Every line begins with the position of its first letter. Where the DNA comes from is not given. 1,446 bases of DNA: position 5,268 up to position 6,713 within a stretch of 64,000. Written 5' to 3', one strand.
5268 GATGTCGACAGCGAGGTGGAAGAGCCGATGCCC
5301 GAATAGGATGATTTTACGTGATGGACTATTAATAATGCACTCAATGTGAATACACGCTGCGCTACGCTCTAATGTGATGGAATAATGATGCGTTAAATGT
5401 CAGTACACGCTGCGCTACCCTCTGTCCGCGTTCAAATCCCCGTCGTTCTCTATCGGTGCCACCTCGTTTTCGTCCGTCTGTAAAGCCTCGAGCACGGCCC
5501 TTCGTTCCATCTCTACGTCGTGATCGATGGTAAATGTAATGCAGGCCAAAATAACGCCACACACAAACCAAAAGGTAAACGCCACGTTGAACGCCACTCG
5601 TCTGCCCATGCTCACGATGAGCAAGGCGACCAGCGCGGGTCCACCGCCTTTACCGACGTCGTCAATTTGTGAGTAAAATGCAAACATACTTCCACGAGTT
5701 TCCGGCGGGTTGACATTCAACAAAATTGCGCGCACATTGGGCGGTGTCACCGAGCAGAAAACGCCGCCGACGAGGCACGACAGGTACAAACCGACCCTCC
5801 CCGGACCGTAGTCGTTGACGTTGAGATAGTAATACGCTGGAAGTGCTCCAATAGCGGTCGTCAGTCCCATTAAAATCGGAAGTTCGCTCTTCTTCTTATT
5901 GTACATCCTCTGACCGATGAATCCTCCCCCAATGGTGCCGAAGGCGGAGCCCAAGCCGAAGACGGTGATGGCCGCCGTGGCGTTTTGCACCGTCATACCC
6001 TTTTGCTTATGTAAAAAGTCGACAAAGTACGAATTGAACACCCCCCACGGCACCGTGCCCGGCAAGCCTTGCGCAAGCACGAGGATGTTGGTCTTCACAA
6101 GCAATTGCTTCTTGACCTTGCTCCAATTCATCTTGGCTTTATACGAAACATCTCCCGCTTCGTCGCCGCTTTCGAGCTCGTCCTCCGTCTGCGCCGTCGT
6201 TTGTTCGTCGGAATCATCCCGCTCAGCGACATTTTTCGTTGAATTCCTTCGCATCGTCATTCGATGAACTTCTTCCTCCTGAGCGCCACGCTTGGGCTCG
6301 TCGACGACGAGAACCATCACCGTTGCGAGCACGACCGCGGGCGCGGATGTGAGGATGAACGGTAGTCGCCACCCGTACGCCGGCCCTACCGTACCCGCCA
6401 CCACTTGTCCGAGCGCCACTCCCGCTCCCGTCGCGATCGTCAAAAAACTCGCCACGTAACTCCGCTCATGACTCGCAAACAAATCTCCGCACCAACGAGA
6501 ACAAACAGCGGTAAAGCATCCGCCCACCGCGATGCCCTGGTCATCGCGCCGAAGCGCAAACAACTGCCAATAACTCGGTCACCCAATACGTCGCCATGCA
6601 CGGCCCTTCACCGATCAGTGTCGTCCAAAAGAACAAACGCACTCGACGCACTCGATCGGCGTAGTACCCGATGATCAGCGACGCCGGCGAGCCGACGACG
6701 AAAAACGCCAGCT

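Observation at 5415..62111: At least eight conserved genes are broken by tiny indels or one nonsense codon, several at homopolymers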

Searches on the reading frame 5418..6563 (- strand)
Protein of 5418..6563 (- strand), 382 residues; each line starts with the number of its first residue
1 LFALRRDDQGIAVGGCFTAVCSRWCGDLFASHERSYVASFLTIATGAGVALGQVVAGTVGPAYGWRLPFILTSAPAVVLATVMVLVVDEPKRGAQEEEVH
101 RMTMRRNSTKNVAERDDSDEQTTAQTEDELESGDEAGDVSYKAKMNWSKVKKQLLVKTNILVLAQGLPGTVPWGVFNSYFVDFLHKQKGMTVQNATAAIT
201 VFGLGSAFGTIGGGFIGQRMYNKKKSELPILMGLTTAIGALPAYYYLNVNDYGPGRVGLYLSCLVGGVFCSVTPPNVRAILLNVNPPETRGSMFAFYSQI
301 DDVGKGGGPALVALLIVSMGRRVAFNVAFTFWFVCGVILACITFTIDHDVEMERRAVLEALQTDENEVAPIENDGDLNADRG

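Call 17: find_related_loci(query=window:5418-6563:-, collection=metagenome_contigs, flank=10000)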
Query window:5418-6563:- (382 aa) in metagenome_contigs; peptide patterns used: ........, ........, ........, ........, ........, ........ (x = any residue, [..] = any of these).
89 stretches matched a pattern; 19 encode a relative of the query (tblastn E <= 1e-3); 19 distinct loci.
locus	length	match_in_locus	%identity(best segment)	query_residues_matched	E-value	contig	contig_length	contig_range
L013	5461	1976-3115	97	1-382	0e+0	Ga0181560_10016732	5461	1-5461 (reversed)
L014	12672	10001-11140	97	1-382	0e+0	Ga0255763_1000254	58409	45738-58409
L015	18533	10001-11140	97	1-382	0e+0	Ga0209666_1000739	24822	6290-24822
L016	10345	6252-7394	92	1-382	0e+0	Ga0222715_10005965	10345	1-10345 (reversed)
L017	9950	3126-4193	74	1-368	9e-172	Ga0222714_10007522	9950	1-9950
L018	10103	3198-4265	74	1-368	9e-172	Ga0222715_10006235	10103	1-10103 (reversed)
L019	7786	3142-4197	74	1-364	1e-171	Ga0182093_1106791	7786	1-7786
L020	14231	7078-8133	74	1-364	4e-171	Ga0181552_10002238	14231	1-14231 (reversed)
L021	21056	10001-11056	74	1-364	5e-171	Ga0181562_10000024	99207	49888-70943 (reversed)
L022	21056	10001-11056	74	1-364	5e-171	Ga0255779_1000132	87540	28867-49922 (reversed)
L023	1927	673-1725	71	1-361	0e+0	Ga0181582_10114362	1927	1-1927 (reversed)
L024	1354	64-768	100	148-382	1e-172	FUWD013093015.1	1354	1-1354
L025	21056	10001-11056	74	1-364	5e-171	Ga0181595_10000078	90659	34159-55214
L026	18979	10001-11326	58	1-363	2e-81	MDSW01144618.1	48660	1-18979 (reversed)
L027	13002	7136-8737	56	10-361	2e-54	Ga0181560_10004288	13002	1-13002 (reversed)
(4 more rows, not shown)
